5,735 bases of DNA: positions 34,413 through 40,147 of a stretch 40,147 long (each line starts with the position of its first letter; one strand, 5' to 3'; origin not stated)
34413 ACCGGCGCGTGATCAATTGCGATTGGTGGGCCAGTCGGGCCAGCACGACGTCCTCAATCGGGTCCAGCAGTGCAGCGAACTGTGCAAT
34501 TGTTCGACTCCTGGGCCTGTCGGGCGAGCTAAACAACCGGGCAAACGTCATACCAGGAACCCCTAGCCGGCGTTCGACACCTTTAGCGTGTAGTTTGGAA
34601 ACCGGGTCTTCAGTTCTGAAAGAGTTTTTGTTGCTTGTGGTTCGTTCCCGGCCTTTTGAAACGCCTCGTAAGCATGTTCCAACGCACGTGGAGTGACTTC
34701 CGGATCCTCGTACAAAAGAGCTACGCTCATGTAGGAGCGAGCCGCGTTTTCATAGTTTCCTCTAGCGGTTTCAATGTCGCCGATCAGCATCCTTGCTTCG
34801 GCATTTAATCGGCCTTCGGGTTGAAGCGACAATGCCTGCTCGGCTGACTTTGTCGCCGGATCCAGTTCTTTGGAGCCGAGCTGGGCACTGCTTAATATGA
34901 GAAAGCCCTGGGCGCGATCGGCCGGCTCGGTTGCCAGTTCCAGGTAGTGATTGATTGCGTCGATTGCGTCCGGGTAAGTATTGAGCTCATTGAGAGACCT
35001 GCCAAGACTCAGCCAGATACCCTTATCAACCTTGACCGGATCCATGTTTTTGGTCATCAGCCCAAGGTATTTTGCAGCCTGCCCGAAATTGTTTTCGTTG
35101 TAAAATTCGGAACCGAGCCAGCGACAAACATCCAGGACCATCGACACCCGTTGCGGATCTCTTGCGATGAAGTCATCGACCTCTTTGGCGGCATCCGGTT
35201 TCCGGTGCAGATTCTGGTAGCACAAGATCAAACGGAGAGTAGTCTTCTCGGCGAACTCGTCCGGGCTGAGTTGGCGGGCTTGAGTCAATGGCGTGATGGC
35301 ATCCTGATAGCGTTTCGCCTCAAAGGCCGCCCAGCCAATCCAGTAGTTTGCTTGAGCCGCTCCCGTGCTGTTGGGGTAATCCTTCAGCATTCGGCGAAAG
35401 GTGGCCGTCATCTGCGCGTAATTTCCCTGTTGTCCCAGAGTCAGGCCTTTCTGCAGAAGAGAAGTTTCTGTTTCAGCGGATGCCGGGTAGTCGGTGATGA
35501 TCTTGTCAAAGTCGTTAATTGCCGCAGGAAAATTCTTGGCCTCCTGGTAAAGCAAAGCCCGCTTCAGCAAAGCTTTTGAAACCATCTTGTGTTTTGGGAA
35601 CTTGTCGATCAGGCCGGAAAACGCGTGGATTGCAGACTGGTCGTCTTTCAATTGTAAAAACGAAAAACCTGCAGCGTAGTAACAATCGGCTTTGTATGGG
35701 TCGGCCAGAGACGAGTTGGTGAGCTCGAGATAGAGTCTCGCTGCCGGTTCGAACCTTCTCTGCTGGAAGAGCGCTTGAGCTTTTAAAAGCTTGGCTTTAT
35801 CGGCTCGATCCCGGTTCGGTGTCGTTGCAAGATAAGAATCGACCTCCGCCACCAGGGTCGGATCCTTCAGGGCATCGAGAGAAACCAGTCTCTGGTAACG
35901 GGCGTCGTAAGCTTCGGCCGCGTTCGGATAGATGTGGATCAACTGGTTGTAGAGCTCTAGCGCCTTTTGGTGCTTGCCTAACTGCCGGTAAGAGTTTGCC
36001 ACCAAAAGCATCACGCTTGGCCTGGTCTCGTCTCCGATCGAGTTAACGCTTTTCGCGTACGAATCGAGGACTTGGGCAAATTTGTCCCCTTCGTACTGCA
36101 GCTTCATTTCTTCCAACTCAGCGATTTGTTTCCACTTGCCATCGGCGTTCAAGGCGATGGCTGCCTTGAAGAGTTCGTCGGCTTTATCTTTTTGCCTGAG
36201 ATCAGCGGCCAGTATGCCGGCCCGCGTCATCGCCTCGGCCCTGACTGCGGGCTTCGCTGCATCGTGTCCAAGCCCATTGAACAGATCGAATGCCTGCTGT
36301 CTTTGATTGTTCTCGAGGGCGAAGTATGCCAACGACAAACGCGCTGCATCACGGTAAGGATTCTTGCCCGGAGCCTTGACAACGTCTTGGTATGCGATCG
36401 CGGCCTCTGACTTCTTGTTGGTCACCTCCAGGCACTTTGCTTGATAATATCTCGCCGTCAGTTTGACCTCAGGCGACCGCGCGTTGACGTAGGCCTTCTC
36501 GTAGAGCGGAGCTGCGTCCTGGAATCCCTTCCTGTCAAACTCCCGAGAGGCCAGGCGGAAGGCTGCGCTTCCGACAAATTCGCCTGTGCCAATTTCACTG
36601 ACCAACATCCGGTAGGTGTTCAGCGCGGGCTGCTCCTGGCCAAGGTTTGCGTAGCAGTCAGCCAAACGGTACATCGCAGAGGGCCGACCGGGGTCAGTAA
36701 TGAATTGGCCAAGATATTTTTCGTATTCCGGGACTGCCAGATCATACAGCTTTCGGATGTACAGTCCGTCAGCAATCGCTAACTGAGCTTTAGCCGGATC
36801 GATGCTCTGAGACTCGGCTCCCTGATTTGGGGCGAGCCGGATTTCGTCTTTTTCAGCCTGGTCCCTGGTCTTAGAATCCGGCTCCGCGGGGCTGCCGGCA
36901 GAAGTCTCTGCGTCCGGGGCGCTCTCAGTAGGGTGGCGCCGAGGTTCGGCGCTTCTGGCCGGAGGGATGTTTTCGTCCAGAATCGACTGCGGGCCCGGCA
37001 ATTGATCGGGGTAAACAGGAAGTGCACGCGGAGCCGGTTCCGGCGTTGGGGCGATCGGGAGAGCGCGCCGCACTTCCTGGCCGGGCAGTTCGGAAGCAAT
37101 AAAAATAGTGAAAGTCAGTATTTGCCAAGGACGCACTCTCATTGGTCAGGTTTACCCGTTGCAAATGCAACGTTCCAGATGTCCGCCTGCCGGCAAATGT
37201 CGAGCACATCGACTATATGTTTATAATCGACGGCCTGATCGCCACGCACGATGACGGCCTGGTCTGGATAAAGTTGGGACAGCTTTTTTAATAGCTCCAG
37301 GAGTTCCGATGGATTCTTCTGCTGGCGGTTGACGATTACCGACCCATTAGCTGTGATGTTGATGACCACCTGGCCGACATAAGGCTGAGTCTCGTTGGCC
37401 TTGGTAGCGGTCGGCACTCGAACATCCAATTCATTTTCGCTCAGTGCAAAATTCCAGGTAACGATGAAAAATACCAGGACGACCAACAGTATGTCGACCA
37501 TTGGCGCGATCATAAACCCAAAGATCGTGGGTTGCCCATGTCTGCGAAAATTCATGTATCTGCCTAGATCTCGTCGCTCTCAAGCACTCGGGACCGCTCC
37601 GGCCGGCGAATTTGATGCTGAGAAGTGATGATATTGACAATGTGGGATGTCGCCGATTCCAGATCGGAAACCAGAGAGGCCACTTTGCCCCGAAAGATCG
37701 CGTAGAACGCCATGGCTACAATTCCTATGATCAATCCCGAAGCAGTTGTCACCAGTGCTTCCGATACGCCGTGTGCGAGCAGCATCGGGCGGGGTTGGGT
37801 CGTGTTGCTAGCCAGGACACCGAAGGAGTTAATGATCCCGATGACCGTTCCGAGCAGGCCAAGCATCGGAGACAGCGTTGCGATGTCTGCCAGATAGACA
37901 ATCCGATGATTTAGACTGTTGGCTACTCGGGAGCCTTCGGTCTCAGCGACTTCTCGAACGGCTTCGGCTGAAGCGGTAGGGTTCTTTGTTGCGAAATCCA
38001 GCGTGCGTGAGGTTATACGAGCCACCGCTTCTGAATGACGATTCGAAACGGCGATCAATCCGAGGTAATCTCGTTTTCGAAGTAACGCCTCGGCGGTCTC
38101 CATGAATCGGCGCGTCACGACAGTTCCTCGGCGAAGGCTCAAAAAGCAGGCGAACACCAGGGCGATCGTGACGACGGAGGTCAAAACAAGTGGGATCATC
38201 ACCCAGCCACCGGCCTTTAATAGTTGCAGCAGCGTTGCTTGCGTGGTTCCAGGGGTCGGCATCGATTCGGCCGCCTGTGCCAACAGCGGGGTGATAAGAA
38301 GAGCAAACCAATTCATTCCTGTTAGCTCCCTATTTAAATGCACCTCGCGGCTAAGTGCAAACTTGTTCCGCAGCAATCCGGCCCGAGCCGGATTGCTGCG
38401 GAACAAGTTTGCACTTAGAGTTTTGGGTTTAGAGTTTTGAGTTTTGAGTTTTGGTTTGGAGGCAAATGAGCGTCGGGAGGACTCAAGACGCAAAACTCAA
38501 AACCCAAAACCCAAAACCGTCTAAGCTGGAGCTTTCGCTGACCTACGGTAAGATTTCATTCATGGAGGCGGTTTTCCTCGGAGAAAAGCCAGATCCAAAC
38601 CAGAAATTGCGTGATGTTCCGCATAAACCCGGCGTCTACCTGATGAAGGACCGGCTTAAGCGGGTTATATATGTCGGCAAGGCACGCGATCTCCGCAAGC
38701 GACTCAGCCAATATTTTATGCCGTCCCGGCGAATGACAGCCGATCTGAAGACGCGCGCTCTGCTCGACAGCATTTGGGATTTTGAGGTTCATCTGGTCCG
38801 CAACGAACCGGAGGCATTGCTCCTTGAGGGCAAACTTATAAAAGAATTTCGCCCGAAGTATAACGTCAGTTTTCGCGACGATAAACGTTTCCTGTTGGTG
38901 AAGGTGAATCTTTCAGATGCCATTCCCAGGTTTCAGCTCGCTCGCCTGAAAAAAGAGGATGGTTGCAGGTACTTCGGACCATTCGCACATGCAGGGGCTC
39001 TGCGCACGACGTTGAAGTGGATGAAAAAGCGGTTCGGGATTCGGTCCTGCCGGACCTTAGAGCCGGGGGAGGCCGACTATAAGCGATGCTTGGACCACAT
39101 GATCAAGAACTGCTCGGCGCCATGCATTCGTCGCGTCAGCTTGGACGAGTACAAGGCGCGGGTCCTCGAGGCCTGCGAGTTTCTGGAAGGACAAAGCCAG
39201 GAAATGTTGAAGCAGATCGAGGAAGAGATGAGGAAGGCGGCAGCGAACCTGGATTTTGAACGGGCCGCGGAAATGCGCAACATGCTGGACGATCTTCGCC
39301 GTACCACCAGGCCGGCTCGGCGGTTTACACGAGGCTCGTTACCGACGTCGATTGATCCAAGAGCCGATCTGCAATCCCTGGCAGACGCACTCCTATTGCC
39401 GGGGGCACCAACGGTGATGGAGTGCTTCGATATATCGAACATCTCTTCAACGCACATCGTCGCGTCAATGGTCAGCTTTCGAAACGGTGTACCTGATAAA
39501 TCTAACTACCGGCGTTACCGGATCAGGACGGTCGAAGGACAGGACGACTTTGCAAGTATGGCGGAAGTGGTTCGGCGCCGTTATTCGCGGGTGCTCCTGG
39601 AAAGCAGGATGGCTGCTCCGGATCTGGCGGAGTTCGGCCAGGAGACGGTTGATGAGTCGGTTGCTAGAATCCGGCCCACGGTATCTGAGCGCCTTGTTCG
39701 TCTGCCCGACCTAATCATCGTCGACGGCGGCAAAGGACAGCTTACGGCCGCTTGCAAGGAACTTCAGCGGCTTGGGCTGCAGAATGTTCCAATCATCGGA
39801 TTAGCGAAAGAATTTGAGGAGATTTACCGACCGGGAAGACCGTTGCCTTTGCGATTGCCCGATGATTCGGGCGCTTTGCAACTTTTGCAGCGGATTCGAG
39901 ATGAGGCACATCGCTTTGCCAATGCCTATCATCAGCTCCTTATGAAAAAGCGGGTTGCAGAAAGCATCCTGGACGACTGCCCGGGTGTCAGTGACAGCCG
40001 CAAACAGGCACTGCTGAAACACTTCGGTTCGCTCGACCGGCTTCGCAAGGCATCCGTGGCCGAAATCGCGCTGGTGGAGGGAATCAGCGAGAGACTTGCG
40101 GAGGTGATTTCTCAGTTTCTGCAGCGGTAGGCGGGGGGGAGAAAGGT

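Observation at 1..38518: Dispersed family of intergenic inverted tandem-oligomer arrays at more than ten gene boundaries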

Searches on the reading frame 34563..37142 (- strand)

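Call 31: search_protein_families(library=pfam, proteins=[window:34563-37142:-], max_evalue=0.001)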
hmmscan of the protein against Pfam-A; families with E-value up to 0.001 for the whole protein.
window:34563-37142:- (859 aa): 18 families
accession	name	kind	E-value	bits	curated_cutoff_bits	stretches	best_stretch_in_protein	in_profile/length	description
PF13174.12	TPR_6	-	2.2e-34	116.1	26.3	3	377-407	2-32/33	Tetratricopeptide repeat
PF13432.12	TPR_16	-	2.7e-29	101.6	32.7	1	563-628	1-63/65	Tetratricopeptide repeat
PF13428.12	TPR_14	-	2.8e-17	61.9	23.5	0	378-413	4-39/44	Tetratricopeptide repeat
PF07719.23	TPR_2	-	4.2e-17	61.2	27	1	380-407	6-33/34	Tetratricopeptide repeat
PF14559.12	TPR_19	-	2.6e-15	57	25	0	133-181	7-52/68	Tetratricopeptide repeat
PF13181.12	TPR_8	-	3.5e-15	55.3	25.7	0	378-407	4-33/34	Tetratricopeptide repeat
PF13424.12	TPR_12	-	3.1e-14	53.4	30.1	0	558-625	2-74/77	Tetratricopeptide repeat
PF25062.1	ARM_TT21_N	-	1.9e-11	44.6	40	0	429-554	80-200/222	Tetratricopeptide repeat protein 21 N-terminal ARM repeat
PF12895.13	ANAPC3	-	2.6e-11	44.1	27.2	0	541-619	8-79/82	Anaphase-promoting complex, cyclosome, subunit 3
PF13525.12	YfiO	-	1.6e-07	31.8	25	0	488-597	8-128/203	Outer membrane lipoprotein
PF00515.34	TPR_1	-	2.4e-07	30.7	27.8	1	382-407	8-33/34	Tetratricopeptide repeat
PF23914.1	TPR_CcmH_CycH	-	4.4e-05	23.8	42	0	706-808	49-148/158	Cytochrome c-type biogenesis protein H TPR domain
PF10602.15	RPN7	-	6.9e-05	23.1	29.6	0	364-474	25-139/174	26S proteasome subunit RPN7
PF09976.15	TPR_21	-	8.3e-05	22.8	25.5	0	569-640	49-121/193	Tetratricopeptide repeat-like domain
PF12688.13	TPR_5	-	0.00031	21.4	24.2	0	134-183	18-67/119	Tetratrico peptide repeat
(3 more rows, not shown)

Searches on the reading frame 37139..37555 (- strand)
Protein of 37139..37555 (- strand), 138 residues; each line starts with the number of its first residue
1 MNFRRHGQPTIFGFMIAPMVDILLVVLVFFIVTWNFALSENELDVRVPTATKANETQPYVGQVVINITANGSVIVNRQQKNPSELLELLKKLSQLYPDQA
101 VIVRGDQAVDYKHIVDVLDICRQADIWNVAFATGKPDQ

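Call 31: search_protein_families(library=pfam, proteins=[window:37139-37555:-], max_evalue=0.001)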
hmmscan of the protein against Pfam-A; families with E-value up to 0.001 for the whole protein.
window:37139-37555:- (138 aa): 1 family
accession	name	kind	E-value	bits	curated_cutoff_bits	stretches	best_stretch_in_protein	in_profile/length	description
PF02472.21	ExbD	-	2.6e-25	89.4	25.4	1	16-134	10-126/128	Biopolymer transport protein ExbD/TolR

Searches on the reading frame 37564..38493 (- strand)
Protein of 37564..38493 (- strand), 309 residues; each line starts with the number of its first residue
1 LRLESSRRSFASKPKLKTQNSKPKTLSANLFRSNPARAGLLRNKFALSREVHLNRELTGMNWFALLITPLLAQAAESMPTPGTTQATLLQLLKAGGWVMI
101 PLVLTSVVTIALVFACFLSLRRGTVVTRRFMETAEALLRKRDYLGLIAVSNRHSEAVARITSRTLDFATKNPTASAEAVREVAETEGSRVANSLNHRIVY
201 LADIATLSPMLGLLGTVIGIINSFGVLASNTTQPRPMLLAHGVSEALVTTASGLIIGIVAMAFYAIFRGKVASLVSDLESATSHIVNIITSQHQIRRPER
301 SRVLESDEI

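Call 31: search_protein_families(library=pfam, proteins=[window:37564-38493:-], max_evalue=0.001)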
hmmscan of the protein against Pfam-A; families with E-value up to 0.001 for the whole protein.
window:37564-38493:- (309 aa): 1 family
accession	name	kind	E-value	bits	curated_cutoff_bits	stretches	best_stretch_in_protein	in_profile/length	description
PF01618.21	MotA_ExbB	-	3.5e-28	98.3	22.9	1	158-279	7-126/127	MotA/TolQ/ExbB proton channel family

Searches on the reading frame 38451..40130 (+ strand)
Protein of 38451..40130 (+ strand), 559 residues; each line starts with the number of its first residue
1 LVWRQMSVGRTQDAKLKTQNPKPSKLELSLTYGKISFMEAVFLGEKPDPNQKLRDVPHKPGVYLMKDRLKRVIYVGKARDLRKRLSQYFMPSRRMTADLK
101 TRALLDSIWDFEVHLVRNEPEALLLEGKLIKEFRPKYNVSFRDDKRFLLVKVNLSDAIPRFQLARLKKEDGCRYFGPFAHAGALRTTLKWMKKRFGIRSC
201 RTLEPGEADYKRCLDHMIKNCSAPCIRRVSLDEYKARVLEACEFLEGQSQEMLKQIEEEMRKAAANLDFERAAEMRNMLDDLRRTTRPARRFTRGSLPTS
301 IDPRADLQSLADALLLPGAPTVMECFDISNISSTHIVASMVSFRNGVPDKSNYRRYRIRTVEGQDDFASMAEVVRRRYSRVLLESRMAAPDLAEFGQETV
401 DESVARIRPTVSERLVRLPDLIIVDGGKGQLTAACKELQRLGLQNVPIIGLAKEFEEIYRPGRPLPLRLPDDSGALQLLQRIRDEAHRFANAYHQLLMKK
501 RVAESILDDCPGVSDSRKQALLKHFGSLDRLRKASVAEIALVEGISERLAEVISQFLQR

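Call 31: search_protein_families(library=pfam, proteins=[window:38451-40130:+], max_evalue=0.001)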
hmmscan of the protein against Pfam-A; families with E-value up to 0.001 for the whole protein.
window:38451-40130:+ (559 aa): 5 families
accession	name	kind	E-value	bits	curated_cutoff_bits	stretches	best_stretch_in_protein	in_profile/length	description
PF08459.17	UvrC_RNaseH_dom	-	2.2e-51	174.3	22.3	1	312-490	2-158/159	UvrC RNAse H endonuclease domain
PF01541.30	GIY-YIG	-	2e-09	38.1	22.6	1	60-138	2-78/78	GIY-YIG catalytic domain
PF02151.25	UVR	-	1.2e-07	31.6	21.5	1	251-283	2-34/36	UvrB/uvrC motif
PF12826.13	HHH_2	-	2.2e-07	31.4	27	1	519-558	17-56/64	Helix-hairpin-helix motif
PF14520.12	HHH_5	-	8e-06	26.7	27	1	507-557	4-55/57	Helix-hairpin-helix domain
